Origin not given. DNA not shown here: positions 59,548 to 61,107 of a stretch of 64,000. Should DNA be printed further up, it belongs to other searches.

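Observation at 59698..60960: Stand-alone 420-aa protein with an unknown N-domain fused to a PD-(D/E)xK nuclease core, candidate single-gene defence effector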

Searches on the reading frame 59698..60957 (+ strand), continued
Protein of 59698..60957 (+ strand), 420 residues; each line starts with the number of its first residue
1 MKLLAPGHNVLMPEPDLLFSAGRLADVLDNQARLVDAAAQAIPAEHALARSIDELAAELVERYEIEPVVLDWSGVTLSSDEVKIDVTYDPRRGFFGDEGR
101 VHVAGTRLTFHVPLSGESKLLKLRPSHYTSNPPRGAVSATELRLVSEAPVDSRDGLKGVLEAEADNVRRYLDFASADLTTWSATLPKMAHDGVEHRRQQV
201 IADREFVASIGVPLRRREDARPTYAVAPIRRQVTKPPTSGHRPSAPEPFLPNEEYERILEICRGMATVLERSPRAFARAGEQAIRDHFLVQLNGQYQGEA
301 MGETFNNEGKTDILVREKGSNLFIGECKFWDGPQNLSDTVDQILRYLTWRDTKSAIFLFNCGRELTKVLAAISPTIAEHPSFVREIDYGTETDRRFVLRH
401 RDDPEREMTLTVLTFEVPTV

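Call 42: search_protein_representatives(alignment_id=A1)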
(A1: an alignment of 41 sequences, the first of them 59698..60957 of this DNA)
Query: 41 sequences, 409 profile positions. Proteins with E-value up to 0.001 (for the whole library): 6755; up to 1e-10: 4937; up to 1e-30: 2556. The best 150 are listed.
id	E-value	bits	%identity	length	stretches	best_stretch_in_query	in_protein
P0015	1.2e-184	630.4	-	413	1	1-408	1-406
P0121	2.1e-176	603.2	-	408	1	6-408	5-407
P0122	1.3e-164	564.3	-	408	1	4-409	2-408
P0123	1.4e-163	561.0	-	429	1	4-408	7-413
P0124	1.1e-154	531.7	-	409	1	4-409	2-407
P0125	2.4e-154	530.6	-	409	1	3-409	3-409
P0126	1.1e-153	528.4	-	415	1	4-409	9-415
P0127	2.3e-152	524.0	-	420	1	4-408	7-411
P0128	8.9e-151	518.8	-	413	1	4-409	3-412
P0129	2.1e-149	514.3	-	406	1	3-409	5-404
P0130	2.8e-149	513.9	-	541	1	4-408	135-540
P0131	8.0e-148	509.1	-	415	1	4-409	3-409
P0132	2.7e-147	507.3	-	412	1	4-409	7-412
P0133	6.3e-147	506.1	-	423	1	5-409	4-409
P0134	1.4e-146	505.0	-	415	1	4-409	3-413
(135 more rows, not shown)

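Call 45: search_protein_families(library=pfam, alignment_id=A3, max_evalue=10)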
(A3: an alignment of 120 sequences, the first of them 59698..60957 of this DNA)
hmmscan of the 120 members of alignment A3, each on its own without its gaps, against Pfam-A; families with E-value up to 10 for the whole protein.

A. member 1, window:59698-60957:+ (420 aa): 0 families

B. families by the number of members that match (of 120 scanned): 118 families (the first 25 are shown)
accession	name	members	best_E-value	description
PF04313.20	HSDR_N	13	0.00032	Type I restriction enzyme R protein N terminus (HSDR_N)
PF18154.6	pPIWI_RE_REase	9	0.0086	REase associating with pPIWI_RE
PF24627.1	PUMA_CC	4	0.019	PUMA coiled-coil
PF02911.23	Formyl_trans_C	3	0.02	Formyl transferase, C-terminal domain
PF03008.20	DUF234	3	0.024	Archaea bacterial proteins of unknown function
PF09624.15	DUF2393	3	0.033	Protein of unknown function (DUF2393)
PF19400.4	DUF5975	2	0.00056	Family of unknown function (DUF5975)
PF08011.17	PDDEXK_9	2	0.0062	PD-(D/E)XK nuclease superfamily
PF01839.29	FG-GAP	2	0.025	FG-GAP repeat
PF23167.1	DUF7057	2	0.078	Domain of unknown function (DUF7057)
PF07889.17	DUF1664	2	0.091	Protein of unknown function (DUF1664)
PF12851.13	Tet_JBP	2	0.17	Oxygenase domain of the 2OGFeDO superfamily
PF05008.21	V-SNARE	2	0.39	Vesicle transport v-SNARE protein N-terminus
PF22638.1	FlgK_D1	1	0.00053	Flagellar hook-associated protein FlgK helical domain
PF19498.4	DUF6033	1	0.0013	Protein of unknown function (DUF6033)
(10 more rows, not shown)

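Call 47: find_encoding_contigs(protein=P0015, flank=10000, max_places=3)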
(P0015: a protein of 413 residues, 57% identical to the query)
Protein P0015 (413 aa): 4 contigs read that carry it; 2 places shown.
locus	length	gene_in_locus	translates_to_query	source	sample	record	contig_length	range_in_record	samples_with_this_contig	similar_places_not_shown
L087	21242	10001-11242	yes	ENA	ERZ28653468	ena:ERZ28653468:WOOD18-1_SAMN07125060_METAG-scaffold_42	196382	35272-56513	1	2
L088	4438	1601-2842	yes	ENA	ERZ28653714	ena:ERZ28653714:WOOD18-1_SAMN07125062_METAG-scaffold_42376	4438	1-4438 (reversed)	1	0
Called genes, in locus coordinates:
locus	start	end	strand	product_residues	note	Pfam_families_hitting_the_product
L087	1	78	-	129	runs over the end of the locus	PF14229:DUF4332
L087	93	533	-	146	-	PF02566:OsmC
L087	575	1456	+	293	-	PF25917:BSH_RND, PF25919:BSH_CusB (faint)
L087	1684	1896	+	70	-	-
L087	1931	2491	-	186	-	-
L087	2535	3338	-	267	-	-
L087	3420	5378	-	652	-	-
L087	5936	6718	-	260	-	PF05257:CHAP (weak), PF07828:PA-IL (weak)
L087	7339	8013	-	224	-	-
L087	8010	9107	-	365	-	-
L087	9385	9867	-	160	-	-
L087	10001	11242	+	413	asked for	-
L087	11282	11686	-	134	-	-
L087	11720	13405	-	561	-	PF13304:AAA_21 (weak)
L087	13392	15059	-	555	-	PF01555:N6_N4_Mtase, PF22722:NA-iREase1 (weak)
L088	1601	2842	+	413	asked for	-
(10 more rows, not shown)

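Call 48: find_encoding_contigs(protein=P0026, flank=10000, max_places=3)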
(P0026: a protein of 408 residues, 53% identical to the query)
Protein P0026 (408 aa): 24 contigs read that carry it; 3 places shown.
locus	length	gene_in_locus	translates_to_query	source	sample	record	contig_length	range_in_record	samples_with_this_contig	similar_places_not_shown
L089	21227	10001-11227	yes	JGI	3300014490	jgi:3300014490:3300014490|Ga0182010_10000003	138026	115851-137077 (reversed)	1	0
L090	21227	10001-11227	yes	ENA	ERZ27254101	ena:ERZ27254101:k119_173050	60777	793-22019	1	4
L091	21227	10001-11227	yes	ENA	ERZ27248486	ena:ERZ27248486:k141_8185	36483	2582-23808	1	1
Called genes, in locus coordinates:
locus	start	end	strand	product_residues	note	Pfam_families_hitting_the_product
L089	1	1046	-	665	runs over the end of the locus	?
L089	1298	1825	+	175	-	PF11158:DUF2938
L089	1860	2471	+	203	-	PF04191:PEMT, PF04140:ICMT (weak)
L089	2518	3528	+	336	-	PF01757:Acyl_transf_3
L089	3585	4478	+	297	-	PF04794:YdjC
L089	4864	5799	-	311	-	PF09965:DUF2199, PF14085:DUF4265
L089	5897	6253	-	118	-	PF13560:HTH_31 (faint), PF01381:HTH_3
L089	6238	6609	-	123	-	PF05973:Gp49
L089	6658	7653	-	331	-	PF13814:Replic_Relax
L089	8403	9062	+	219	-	PF02604:PhdYeFM_antitox (weak)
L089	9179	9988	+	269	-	-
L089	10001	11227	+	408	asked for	-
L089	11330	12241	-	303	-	PF02899:Phage_int_SAM_1 (faint), PF13495:Phage_int_SAM_4 (weak), PF00589:Phage_integrase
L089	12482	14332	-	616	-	PF00756:Esterase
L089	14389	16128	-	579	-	PF09924:LPG_synthase_C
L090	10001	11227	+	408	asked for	-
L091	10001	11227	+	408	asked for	-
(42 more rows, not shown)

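Call 49: find_encoding_contigs(protein=P0042, flank=10000, max_places=3)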
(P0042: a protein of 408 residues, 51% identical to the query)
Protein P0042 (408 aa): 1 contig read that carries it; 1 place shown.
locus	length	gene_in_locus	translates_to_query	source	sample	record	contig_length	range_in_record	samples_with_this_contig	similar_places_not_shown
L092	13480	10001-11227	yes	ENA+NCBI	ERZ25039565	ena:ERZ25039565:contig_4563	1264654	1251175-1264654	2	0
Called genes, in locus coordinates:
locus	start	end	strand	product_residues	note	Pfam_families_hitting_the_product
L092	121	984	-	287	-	PF12146:Hydrolase_4, PF00561:Abhydrolase_1, PF12697:Abhydrolase_6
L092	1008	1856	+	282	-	PF00753:Lactamase_B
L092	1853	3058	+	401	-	PF01979:Amidohydro_1, PF07969:Amidohydro_3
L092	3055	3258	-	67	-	PF07311:Dodecin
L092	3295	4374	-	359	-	PF08240:ADH_N, PF00107:ADH_zinc_N (weak)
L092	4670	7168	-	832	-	-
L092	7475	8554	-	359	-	PF21746:DUF6869 (weak)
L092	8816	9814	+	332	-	-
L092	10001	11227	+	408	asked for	-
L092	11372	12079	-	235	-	PF02826:2-Hacid_dh_C (weak), PF03807:F420_oxidored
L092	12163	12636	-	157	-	PF00440:TetR_N, PF21597:TetR_C_43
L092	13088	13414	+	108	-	PF00440:TetR_N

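Call 56: list_cluster_members(proteins=[P0026, P0029, P0040, P0042, P0113, P0087, P0091, P0039, P0061, P0018])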
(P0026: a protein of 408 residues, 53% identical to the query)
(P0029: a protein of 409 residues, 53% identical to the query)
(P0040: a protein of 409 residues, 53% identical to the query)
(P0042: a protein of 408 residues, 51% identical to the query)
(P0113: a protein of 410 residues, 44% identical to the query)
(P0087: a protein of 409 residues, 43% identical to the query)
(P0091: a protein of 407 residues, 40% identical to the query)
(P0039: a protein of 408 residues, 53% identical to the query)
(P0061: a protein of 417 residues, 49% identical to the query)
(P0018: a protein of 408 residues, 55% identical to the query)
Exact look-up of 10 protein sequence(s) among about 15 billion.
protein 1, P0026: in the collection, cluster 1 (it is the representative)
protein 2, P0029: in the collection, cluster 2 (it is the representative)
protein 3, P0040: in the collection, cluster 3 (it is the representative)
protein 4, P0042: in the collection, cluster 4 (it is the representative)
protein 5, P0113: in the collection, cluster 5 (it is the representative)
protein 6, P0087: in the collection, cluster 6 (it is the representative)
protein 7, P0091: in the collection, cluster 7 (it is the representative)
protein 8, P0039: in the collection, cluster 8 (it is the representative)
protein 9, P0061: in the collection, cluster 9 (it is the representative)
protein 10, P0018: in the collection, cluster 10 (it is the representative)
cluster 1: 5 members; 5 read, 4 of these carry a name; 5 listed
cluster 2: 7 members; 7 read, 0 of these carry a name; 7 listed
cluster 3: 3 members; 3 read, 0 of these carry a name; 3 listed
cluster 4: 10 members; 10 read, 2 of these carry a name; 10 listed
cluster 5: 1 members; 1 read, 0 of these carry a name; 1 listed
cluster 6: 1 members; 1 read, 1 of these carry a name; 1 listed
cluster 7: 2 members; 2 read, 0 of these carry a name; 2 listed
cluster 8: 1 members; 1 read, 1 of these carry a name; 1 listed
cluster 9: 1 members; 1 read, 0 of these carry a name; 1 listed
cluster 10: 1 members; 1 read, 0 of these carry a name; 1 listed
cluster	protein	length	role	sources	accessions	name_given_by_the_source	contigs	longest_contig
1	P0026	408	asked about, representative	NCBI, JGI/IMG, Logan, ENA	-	hypothetical protein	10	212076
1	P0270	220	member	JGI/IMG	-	hypothetical protein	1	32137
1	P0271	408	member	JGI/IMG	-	hypothetical protein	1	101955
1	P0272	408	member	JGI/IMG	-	hypothetical protein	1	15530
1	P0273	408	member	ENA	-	-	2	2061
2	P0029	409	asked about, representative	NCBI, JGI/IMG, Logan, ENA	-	-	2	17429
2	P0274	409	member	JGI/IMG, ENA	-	-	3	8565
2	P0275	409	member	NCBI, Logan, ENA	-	-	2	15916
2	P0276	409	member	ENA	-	-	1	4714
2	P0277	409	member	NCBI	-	-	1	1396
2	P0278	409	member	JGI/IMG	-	-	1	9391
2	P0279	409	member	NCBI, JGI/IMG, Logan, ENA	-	-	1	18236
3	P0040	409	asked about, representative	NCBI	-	-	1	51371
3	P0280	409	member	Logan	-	-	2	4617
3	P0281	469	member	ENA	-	-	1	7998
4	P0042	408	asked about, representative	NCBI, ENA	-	-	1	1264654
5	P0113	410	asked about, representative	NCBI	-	-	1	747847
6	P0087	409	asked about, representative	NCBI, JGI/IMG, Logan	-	hypothetical protein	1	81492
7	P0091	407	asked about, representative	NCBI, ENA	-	-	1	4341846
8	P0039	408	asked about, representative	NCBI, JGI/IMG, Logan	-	hypothetical protein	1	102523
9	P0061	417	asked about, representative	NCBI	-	-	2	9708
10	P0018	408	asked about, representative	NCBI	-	-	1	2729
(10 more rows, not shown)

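Call 57: fold_search(model_id=the predicted structure, library=viral)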
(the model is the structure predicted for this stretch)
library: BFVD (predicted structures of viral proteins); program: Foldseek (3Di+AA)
matches with E <= 10: 434; with E <= 0.001: 0
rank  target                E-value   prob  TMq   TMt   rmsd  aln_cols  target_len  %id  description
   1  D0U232                1.7e-02  0.20  0.10  0.13  30.9       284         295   11  Putative DNA single-strand annealing protein [Clavibacter phage CMP1]
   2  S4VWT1                2.8e-02  0.21  0.11  0.07  15.3       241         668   12  Uncharacterized protein [Pandoravirus salinus]
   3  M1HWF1                3.4e-02  0.33  0.14  0.11  17.3       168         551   18  (no name in the UniProt tables at hand)
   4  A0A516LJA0            5.1e-02  0.35  0.13  0.22  14.7       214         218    8  (no name in the UniProt tables at hand)
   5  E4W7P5                5.1e-02  0.30  0.15  0.23  14.8       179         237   10  Protein tyrosine phosphatase (Fragment) [Bracoviriform glomeratae]
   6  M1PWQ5                6.1e-02  0.77  0.14  0.11   6.2        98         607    9  (no name in the UniProt tables at hand)
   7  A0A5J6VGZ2            7.2e-02  0.07  0.08  0.06  24.8       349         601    8  Hsp70 protein [Megaviridae environmental sample]
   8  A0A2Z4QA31            7.7e-02  0.23  0.13  0.22  23.5       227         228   13  (no name in the UniProt tables at hand)
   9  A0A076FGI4            8.6e-02  0.25  0.14  0.26  15.8       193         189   10  Putative RNA polymerase subunit RPB5 [Aureococcus anophagefferens virus]
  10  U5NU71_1              8.6e-02  0.09  0.09  0.04  25.2       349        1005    7  (no name in the UniProt tables at hand)
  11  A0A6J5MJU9            1.3e-01  0.21  0.08  0.23  11.1       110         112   14  Uncharacterized protein [uncultured Caudovirales phage]
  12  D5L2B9                1.4e-01  0.89  0.19  0.39   4.8       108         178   19  Restriction endonuclease type IV Mrr domain-containing protein [uncultured virus]
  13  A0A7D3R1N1            1.7e-01  0.11  0.09  0.18  14.3       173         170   10  Nucleotidyltransferase relA/spot protein [Fadolivirus FV1/VV64]
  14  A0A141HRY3            1.8e-01  0.60  0.15  0.46   4.8        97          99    8  (no name in the UniProt tables at hand)
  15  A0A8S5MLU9            1.8e-01  0.15  0.11  0.19  12.7       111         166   11  VOC domain-containing protein (Fragment) [Myoviridae sp. ctzyI3]
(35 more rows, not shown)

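Call 59: search_dna_similar(query=window:59698-60957:+, collection=plasmids, mode=protein, max_rows=25)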
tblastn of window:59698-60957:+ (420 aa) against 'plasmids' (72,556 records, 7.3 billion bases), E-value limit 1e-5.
Records with a match: 22; places in all: 23; records where one place covers at least 80% of the query: 12.
Best place of each record, by identity: <60% 22.
By first word of the organism name: Streptomyces 4; Rhizobium 3; Spiroplasma 3; Deinococcus 2; Thauera 1; Paludisphaera 1; Nostoc 1; Pseudonocardia 1; Corynebacterium 1; Rhodococcus 1; and 4 more.
By predicted mobility (MOB-suite, as given by PLSDB): non-mobilizable 15; conjugative 4; mobilizable 3.
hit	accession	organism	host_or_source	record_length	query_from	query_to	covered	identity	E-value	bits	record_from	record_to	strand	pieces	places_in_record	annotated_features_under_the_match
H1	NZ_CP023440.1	Thauera sp. K11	cell culture,sludge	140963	17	419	96%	38.9%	4e-86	293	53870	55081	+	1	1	hypothetical protein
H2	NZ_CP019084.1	Paludisphaera borealis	-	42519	2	419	100%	36.6%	2e-78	271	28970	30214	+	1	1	hypothetical protein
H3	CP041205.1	Rhizobium sp. NIBRBAC000502774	Genome assembly,Coal mine soil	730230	14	418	96%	37.6%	3e-82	282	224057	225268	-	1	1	hypothetical protein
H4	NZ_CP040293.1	Nostoc sp. C057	Phaeoceros,pure culture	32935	18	420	96%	35.6%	7e-77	266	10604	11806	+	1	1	hypothetical protein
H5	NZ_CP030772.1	Streptomyces sp. YIM 121038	pure culture,soil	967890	8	418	98%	33.3%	3e-52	195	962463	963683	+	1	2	hypothetical protein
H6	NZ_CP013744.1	Streptomyces sp. CdTB01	soil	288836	17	418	96%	33.8%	1e-60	219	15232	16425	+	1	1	hypothetical protein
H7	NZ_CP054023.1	Rhizobium indicum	Pisum sativum l. (pea),Pure culture,Pea ...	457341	18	418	95%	32.8%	2e-72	254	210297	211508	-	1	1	hypothetical protein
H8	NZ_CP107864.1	Streptomyces europaeiscabiei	-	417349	18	417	95%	32.6%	6e-59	215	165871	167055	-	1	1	hypothetical protein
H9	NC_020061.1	Rhizobium tropici CIAT 899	Phaseolus vulgaris root nodule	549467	16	418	96%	31.0%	2e-66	236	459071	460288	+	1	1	hypothetical protein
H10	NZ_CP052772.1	Pseudonocardia alni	Cell culture,soil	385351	94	418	77%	34.3%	1e-51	193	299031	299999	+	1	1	hypothetical protein | transglycosylase family protein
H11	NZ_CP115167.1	Deinococcus aquaticus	Freshwater stream system, activated ...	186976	6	417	98%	26.8%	2e-37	152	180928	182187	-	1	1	hypothetical protein (x2)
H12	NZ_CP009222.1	Corynebacterium deserti GIMN1.010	mixed sand sample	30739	67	413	83%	28.3%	6e-39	156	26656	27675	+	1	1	hypothetical protein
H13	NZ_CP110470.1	Rhodococcus opacus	cell culture,Soil contaminated by oil ...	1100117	108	418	74%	31.0%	6e-35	145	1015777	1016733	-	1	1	record has no annotation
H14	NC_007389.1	Spiroplasma citri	-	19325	26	418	94%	22.2%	6e-35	144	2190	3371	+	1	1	hypothetical protein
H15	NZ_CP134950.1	Halobaculum sp. XH14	cell culture,sediment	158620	99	386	69%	29.8%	9e-31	132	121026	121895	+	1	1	hypothetical protein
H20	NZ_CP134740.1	Pantoea agglomerans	cell culture,Water from creek adjacent ...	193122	258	420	39%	27.4%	7e-13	78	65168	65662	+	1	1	hypothetical protein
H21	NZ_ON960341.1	Escherichia coli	-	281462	261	420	38%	27.6%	3e-11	73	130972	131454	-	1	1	hypothetical protein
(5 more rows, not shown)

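Call 60: search_dna_similar(query=window:59698-60957:+, collection=phages, mode=protein, max_rows=15)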
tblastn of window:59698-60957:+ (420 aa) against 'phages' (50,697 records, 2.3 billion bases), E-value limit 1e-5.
Records with a match: 2; places in all: 2; records where one place covers at least 80% of the query: 2.
Best place of each record, by identity: <60% 2.
By first word of the organism name: Bacteriophage 1; phage 1.
By host as written in the record: - 2.
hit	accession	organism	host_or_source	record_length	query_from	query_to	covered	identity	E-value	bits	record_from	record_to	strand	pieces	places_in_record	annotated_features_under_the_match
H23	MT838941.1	Bacteriophage sp.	human fecal samples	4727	22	417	94%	25.2%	2e-29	126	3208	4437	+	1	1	record has no annotation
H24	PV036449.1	phage NatCom_35866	human feces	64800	18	360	82%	28.4%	2e-35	145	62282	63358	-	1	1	hypothetical protein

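Call 61: get_annotated_region(hit=H21, flank=6000)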
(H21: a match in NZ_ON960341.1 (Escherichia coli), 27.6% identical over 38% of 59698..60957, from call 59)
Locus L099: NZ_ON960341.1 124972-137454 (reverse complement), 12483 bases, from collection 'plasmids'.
description: Escherichia coli strain CBJ3C plasmid pEC_CBJ3C, complete sequence
organism: Escherichia coli (NCBI taxid 562)
taxonomy: Bacteria; Pseudomonadota; Gammaproteobacteria; Enterobacterales; Enterobacteriaceae; Escherichia; Escherichia coli
host: -; source: -; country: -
typing (MOB-suite, as given by PLSDB): conjugative; replicon IncHI2A,IncN,rep_cluster_1088; relaxase MOBH; mating-pair formation MPF_F
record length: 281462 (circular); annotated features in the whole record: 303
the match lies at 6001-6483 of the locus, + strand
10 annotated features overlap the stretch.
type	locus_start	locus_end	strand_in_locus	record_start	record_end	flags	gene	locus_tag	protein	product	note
CDS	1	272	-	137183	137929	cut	-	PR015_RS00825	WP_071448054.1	winged helix-turn-helix domain-containing protein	GO:0000160 - phosphorelay signal transduction system [Evidence IEA]; GO:0006355 - regulation of DNA-templated ...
CDS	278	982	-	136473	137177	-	-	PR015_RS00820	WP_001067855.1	IS6-like element IS26 family transposase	GO:0006313 - DNA transposition [Evidence IEA]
CDS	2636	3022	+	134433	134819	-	-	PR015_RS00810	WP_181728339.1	hypothetical protein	-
CDS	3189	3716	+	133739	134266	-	-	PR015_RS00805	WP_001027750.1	hypothetical protein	-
CDS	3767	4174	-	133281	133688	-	-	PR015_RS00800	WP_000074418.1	hypothetical protein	-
CDS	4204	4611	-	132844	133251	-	-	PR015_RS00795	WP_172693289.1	hypothetical protein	-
CDS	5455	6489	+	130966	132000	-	-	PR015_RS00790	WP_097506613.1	hypothetical protein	-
CDS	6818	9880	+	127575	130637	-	-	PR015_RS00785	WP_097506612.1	DEAD/DEAH box helicase family protein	-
CDS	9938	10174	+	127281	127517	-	-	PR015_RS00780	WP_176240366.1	hypothetical protein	-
CDS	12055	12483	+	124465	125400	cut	-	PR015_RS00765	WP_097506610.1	retron St85 family RNA-directed DNA polymerase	GO:0051607 - defense response to virus [Evidence IEA]; GO:0001171 - reverse transcription [Evidence IEA]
